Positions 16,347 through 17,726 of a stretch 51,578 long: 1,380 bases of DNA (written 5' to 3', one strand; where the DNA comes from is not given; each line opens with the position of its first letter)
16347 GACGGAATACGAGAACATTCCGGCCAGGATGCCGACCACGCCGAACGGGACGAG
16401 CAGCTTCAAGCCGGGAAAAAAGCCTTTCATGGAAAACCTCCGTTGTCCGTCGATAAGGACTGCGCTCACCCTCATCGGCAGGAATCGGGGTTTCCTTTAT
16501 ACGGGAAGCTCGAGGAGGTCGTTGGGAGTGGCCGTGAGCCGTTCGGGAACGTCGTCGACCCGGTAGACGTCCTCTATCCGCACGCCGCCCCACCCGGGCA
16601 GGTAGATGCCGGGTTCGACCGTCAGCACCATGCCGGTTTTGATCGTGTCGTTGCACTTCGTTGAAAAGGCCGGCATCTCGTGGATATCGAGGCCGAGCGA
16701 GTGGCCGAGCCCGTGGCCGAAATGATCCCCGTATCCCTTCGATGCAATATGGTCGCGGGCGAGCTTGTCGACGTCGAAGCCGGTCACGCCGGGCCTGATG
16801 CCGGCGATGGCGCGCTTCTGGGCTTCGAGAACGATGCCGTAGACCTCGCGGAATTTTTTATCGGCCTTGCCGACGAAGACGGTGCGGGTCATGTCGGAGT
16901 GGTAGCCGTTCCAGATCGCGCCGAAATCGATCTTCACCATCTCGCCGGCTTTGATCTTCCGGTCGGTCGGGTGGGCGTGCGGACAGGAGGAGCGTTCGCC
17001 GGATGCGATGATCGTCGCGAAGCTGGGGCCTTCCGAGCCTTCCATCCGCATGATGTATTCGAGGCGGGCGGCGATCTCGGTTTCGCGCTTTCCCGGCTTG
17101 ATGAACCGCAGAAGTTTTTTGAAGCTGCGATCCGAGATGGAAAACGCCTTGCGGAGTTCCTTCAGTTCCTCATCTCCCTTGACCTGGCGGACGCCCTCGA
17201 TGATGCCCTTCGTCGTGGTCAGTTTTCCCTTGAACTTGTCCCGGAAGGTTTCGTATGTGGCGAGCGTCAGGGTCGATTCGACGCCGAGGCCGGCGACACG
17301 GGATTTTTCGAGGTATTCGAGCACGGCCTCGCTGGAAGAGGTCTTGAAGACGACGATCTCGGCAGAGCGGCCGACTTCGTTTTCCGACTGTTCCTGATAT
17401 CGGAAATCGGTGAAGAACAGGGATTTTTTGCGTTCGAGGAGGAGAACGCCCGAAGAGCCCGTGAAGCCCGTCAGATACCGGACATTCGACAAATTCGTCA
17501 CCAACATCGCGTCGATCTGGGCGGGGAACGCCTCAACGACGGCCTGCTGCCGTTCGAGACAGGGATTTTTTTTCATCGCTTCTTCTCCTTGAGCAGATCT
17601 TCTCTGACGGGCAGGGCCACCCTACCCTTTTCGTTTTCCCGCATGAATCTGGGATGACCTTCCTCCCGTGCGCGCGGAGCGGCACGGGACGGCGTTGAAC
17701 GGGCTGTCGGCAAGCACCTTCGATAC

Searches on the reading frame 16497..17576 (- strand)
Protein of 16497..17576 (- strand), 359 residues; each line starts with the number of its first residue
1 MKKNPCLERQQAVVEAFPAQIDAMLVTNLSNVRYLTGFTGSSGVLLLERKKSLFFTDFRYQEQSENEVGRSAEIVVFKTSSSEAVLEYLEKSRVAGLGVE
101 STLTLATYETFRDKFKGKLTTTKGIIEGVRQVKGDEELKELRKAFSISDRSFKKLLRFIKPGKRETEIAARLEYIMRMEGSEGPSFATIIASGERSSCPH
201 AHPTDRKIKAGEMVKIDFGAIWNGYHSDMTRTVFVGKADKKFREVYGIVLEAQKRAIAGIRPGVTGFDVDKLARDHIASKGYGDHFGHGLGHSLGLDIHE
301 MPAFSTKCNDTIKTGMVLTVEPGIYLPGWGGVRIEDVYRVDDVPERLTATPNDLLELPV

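Call 55: search_protein_families(library=pfam, proteins=[window:16497-17576:-], max_evalue=0.0001)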
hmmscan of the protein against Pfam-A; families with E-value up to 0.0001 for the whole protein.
window:16497-17576:- (359 aa): 2 families
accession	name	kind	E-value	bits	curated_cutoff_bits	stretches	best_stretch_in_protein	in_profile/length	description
PF00557.29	Peptidase_M24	-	1.3e-74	250.9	23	1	140-341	2-207/208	Metallopeptidase family M24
PF01321.24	Creatinase_N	-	1.1e-20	74.9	22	1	19-132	12-128/128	Creatinase/Prolidase N-terminal domain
